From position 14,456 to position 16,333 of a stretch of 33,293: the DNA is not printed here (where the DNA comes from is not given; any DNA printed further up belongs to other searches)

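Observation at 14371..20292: Coupled four-gene operon: Mre11-like phosphoesterase, membrane-anchored Rad50/YhaN-like ATPase, RNase J-like beta-CASP nuclease and a small basic ORF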

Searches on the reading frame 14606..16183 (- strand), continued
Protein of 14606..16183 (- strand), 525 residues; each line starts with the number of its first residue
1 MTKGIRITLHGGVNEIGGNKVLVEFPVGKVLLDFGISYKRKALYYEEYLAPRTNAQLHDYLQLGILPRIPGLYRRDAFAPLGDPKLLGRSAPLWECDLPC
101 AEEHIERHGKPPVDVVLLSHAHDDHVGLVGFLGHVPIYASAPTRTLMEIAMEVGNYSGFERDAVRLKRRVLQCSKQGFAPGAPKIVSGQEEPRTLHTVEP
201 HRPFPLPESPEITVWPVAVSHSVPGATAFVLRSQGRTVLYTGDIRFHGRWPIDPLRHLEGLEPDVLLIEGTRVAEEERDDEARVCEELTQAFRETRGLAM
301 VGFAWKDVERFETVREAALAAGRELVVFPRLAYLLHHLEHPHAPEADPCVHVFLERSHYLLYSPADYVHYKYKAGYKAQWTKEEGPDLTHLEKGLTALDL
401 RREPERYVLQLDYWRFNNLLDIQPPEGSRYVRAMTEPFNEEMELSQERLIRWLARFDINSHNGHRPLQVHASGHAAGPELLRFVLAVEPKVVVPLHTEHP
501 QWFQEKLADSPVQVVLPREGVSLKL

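Call 59: search_protein_families(library=padloc, proteins=[L177:1-1932:+, L176:962-3175:+, L176:287-934:+, L173:6368-7204:+, L022:8689-9987:+, L022:9992-11599:+, L022:11612-14173:+, L021:6196-6960:+, L026:7417-8676:+], max_evalue=0.001)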
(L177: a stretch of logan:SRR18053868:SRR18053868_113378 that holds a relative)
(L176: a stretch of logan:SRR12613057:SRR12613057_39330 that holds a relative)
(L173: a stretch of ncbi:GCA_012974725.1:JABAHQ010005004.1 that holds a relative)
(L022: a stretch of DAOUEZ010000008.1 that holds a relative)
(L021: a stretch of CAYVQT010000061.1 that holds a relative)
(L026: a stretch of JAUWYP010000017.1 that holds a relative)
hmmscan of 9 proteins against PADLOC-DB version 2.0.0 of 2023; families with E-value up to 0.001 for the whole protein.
L177:1-1932:+ (643 aa): 6 families
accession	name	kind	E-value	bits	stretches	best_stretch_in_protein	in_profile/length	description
PDLC02506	BrxL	-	2.1e-263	873.7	1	2-642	40-679/680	BrxL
PDLC02508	BrxL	-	6.7e-170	564.7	1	2-449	36-479/698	BrxL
PDLC02509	BrxL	-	3.4e-114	380.4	2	115-442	194-525/535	BrxL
PDLC02505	BrxL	-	5.6e-66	221.4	1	35-427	66-468/482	BrxL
PDLC02507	BrxL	-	8.6e-54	181.1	1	17-424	61-465/482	BrxL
PDLC01981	CARF_m2--CARF_LON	-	0.00097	16.7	0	553-620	133-200/408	-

L176:962-3175:+ (737 aa): 55 families (the best 25 are shown)
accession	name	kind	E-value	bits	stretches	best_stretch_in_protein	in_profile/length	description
PDLC03606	REase_MTase_IIG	-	1.9e-67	226.2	1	8-726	5-688/935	Type IIG restriction enzyme-methyltransferase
PDLC03267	MTase_II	-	6.2e-29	99.3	2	348-585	14-220/539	Type II methyltransferase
PDLC04134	mad2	-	7.5e-24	82.4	1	273-584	202-447/492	mads_2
PDLC03313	MTase_II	-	2e-17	61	1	333-573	8-243/563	Type II methyltransferase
PDLC03301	MTase_II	-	5.6e-17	59.5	2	342-449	69-166/604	Type II methyltransferase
PDLC03366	MTase_II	-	1.5e-16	58.3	1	471-584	109-225/568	Type II methyltransferase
PDLC03248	MTase_II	-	2.1e-14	51.2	2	461-603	77-215/521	Type II methyltransferase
PDLC03612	REase_MTase_IIG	-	9.1e-14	48.6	1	469-600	806-929/1247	Type IIG restriction enzyme-methyltransferase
PDLC03338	MTase_II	-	2.6e-13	47.5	1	330-588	112-356/604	Type II methyltransferase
PDLC03222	MTase_II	-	6.4e-12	42.8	1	473-582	228-338/602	Type II methyltransferase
PDLC03021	MTase_I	-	7.4e-12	42.8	1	265-423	82-246/491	Type I methyltransferase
PDLC03335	MTase_II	-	7.8e-12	42.6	1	333-612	65-328/607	Type II methyltransferase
PDLC03026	MTase_I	-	9.5e-12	42.8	1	310-447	102-249/487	Type I methyltransferase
PDLC03018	MTase_I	-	1.2e-11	41.8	1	310-390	269-349/749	Type I methyltransferase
PDLC03318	MTase_II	-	3.9e-11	40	1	311-387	307-383/723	Type II methyltransferase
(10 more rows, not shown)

L176:287-934:+ (215 aa): 0 families

L173:6368-7204:+ (278 aa): 0 families

L022:8689-9987:+ (432 aa): 0 families

L022:9992-11599:+ (535 aa): 0 families

L022:11612-14173:+ (853 aa): 28 families (the best 25 are shown)
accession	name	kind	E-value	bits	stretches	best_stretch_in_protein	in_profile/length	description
PDLC03859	LmuB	-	1.5e-27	95.1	2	21-551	19-482/611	-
PDLC04135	mad3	-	2e-17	61.8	1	5-843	4-339/374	mads_3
PDLC03865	LmuB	-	2.1e-14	50.7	3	184-529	252-611/1007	-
PDLC02730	PbeC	-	3e-10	37.5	1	5-273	5-292/651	PbeC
PDLC03863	LmuB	-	3.6e-10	37.1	1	302-578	198-473/610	-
PDLC02750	PbeC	-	4.2e-10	36.8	1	28-250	30-252/629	PbeC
PDLC03868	LmuB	-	5.3e-10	36.3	1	113-341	216-449/1035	-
PDLC02667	DndD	-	8e-10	36.1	1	397-811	215-603/657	DndD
PDLC02747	PbeC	-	2.1e-09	34.8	1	6-91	6-101/632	PbeC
PDLC02726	PbeC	-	2.3e-09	34.2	1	6-254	6-255/637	PbeC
PDLC02722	PbeC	-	6.7e-09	32.9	1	31-93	33-102/643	PbeC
PDLC02668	DndD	-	1e-07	29.3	1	5-54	5-58/659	DndD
PDLC02725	PbeC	-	1.3e-07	28.7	1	5-61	5-63/646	PbeC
PDLC00519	JetC1|JetC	-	1.4e-07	28.2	0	274-531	216-471/1097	DUF3584 domain; MukB-like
PDLC02741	PbeC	-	3.8e-07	27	1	1-320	1-326/644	PbeC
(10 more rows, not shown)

L021:6196-6960:+ (254 aa): 12 families
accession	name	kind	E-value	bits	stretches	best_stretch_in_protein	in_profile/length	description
PDLC01447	Cas4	-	1.4e-15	56.1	1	11-239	12-160/161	"CAS-I,CAS-II,CAS-III,CAS-IV,CAS-V,CAS-VI; acquisition_associated"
PDLC00943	Cas4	-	1.6e-15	55.6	1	121-237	61-179/180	CRISPR-associated protein Cas4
PDLC01250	Cas4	-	2.8e-15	55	1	124-237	59-168/168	"CAS-I,CAS-II,CAS-III,CAS-IV,CAS-V,CAS-VI; acquisition_associated"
PDLC00944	Cas4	-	3.5e-13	48.1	1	122-237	62-177/177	Cas4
PDLC01611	Cas4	-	9.4e-12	43.5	1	119-236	53-156/158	"CAS-I,CAS-II,CAS-III,CAS-IV,CAS-V,CAS-VI; acquisition_associated"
PDLC02410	Aga_Cas4-like_Nuc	-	2e-09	35.6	1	114-237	121-251/255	Class II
PDLC01773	Cas4c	-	9.7e-09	32.9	1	122-237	81-194/229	-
PDLC02034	Cas4d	-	2e-08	32.1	1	122-239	67-183/192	-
PDLC02405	Aga_Cas4-like_Nuc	-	1.5e-06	25.7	1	125-188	139-200/270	Class II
PDLC01771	Cas4b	-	1.9e-06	26.2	1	114-237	43-159/162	-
PDLC02087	Cas4b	-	1.4e-05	23.3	1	121-236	69-188/189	-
PDLC02083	Cas4_II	-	0.00016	20.2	1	126-236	74-183/186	-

L026:7417-8676:+ (419 aa): 5 families
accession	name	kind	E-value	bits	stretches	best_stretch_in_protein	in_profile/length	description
PDLC03418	REase_II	-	1.1e-15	55.7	2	21-94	30-95/372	Type II restriction enzyme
PDLC03877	NsnA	-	1.7e-15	55.2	1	8-221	50-260/385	-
PDLC04027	PD-T4-2_A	-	2.8e-06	24.7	1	10-96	42-117/363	-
PDLC00337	PtuB1|PtuB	-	7.8e-05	20.6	1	333-414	23-107/216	Unknown function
PDLC00323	PtuB1|PtuB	-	0.00094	16.9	0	345-412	12-81/215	Unknown function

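Call 73: find_related_loci(query=A2, collection=viral_contigs, flank=6000)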
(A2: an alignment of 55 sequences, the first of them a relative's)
Query A2 (525 aa) in viral_contigs; peptide patterns used: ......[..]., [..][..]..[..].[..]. (x = any residue, [..] = any of these).
70 stretches matched a pattern, but none encodes a relative of the query by tblastn (E <= 1e-3).

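Call 74: search_dna_similar(query=window:14606-16183:-, collection=plasmids, mode=protein, max_rows=12)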
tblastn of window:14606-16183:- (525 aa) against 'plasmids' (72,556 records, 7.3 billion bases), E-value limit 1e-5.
Records with a match: 10; places in all: 10; records where one place covers at least 80% of the query: 7.
Best place of each record, by identity: <60% 10.
By first word of the organism name: Thermus 4; Methanothermobacter 1; Rhodothermus 1; Thermococcus 1; Cupriavidus 1; Cereibacter 1; Rhizobium 1.
By predicted mobility (MOB-suite, as given by PLSDB): non-mobilizable 9; mobilizable 1.
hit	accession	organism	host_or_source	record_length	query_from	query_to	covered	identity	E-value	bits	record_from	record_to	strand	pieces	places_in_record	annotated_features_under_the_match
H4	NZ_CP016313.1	Thermus brockianus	whole organism,environmental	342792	5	508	96%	32.2%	1e-30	134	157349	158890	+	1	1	MBL fold metallo-hydrolase RNA specificity domain-containing protein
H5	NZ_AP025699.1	Methanothermobacter tenebrarum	-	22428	9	524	98%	30.4%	2e-54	205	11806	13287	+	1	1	MBL fold metallo-hydrolase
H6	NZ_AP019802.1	Thermus thermophilus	-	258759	5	505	95%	29.7%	8e-24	113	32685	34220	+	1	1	MBL fold metallo-hydrolase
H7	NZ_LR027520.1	Thermus thermophilus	-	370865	5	505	95%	29.7%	4e-23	111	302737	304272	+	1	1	MBL fold metallo-hydrolase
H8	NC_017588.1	Thermus thermophilus JL-18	-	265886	5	505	95%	29.7%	5e-23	111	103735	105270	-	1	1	MBL fold metallo-hydrolase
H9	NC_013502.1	Rhodothermus marinus DSM 4252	-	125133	5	516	98%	28.7%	1e-33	143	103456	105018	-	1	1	MBL fold metallo-hydrolase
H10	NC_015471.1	Thermococcus barophilus MP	-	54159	5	512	97%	27.8%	2e-43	172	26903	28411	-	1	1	ribonuclease J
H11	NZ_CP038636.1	Cupriavidus oxalaticus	whole organism,sewage sludge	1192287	112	496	73%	25.8%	4e-11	74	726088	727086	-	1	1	none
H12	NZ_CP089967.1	Cereibacter azotoformans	Owen's River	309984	115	501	74%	25.1%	4e-8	64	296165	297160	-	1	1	MBL fold metallo-hydrolase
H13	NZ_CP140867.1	Rhizobium leguminosarum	Trifolium pratense,whole organism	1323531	117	505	74%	23.9%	1e-6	59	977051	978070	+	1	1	record has no annotation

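Call 75: get_annotated_region(hit=H6, flank=7000)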
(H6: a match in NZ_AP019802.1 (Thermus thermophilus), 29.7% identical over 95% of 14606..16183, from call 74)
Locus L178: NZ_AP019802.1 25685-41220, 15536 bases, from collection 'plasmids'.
description: Thermus thermophilus strain HC11 plasmid pHC11, complete sequence
organism: Thermus thermophilus (NCBI taxid 274)
taxonomy: Bacteria; Deinococcota; Deinococci; Thermales; Thermaceae; Thermus; Thermus thermophilus
host: -; source: -; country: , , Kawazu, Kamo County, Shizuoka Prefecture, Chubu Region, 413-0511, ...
typing (MOB-suite, as given by PLSDB): non-mobilizable; replicon rep_cluster_1121
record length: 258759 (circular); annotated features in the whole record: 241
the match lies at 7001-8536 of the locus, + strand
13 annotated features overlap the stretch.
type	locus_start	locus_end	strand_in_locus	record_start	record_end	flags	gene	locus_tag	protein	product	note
CDS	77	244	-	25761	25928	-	-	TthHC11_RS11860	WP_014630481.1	hypothetical protein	-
CDS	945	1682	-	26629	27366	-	-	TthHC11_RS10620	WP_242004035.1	nucleotidyl transferase AbiEii/AbiGii toxin family protein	-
CDS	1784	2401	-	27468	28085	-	-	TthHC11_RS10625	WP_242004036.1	type IV toxin-antitoxin system AbiEi family antitoxin domain-containing protein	-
CDS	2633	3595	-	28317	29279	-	-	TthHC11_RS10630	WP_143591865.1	recombinase XerD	-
CDS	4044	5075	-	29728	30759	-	-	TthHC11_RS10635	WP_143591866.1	hypothetical protein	-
CDS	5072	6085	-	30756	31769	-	-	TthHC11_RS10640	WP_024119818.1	hypothetical protein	-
CDS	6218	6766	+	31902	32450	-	-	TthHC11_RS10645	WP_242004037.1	hypothetical protein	-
CDS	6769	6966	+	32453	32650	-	-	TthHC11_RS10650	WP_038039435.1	hypothetical protein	-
CDS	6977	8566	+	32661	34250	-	-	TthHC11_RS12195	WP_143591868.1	MBL fold metallo-hydrolase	-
CDS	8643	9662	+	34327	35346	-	-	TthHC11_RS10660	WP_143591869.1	hypothetical protein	-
CDS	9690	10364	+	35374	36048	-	-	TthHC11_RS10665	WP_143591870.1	DUF262 domain-containing protein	-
CDS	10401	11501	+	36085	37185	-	-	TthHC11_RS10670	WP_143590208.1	transposase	GO:0006313 - DNA transposition [Evidence IEA]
CDS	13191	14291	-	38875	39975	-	-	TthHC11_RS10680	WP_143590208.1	transposase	GO:0006313 - DNA transposition [Evidence IEA]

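Call 76: get_annotated_region(hit=H9, flank=7000)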
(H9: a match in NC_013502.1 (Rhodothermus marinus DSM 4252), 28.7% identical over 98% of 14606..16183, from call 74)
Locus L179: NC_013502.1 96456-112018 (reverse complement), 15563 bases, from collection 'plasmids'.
description: Rhodothermus marinus DSM 4252 plasmid pRMAR01, complete sequence
organism: Rhodothermus marinus DSM 4252 (NCBI taxid 518766)
taxonomy: Bacteria; Rhodothermota; Rhodothermia; Rhodothermales; Rhodothermaceae; Rhodothermus; Rhodothermus marinus; Rhodothermus marinus DSM 4252
host: -; source: -; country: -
typing (MOB-suite, as given by PLSDB): non-mobilizable; replicon rep_cluster_1386
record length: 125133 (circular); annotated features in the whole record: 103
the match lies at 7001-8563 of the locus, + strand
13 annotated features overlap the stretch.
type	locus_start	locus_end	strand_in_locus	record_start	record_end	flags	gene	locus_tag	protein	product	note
CDS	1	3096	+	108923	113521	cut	avs2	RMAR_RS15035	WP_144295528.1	AVAST type 2 anti-phage system protein Avs2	-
CDS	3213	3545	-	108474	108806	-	-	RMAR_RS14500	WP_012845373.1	hypothetical protein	-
CDS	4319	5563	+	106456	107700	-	-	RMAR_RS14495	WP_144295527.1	hypothetical protein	-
CDS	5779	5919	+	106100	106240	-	-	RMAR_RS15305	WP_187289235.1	hypothetical protein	-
CDS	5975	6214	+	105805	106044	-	-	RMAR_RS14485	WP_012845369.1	type II toxin-antitoxin system prevent-host-death family antitoxin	GO:0008219 - cell death [Evidence IEA]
CDS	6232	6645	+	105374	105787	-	-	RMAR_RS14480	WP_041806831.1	type II toxin-antitoxin system VapC family toxin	-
CDS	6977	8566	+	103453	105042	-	-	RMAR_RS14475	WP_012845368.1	MBL fold metallo-hydrolase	-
CDS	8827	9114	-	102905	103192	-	-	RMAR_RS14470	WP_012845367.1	hypothetical protein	-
CDS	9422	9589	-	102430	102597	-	-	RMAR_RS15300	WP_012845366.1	hypothetical protein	-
CDS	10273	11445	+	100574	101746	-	-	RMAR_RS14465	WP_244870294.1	IS4 family transposase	-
CDS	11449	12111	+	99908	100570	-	-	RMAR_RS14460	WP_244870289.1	GIY-YIG nuclease family protein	-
CDS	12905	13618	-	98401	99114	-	-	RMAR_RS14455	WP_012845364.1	restriction endonuclease subunit S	GO:0006304 - DNA modification [Evidence IEA]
CDS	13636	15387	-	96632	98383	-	-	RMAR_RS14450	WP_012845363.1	DEAD/DEAH box helicase family protein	-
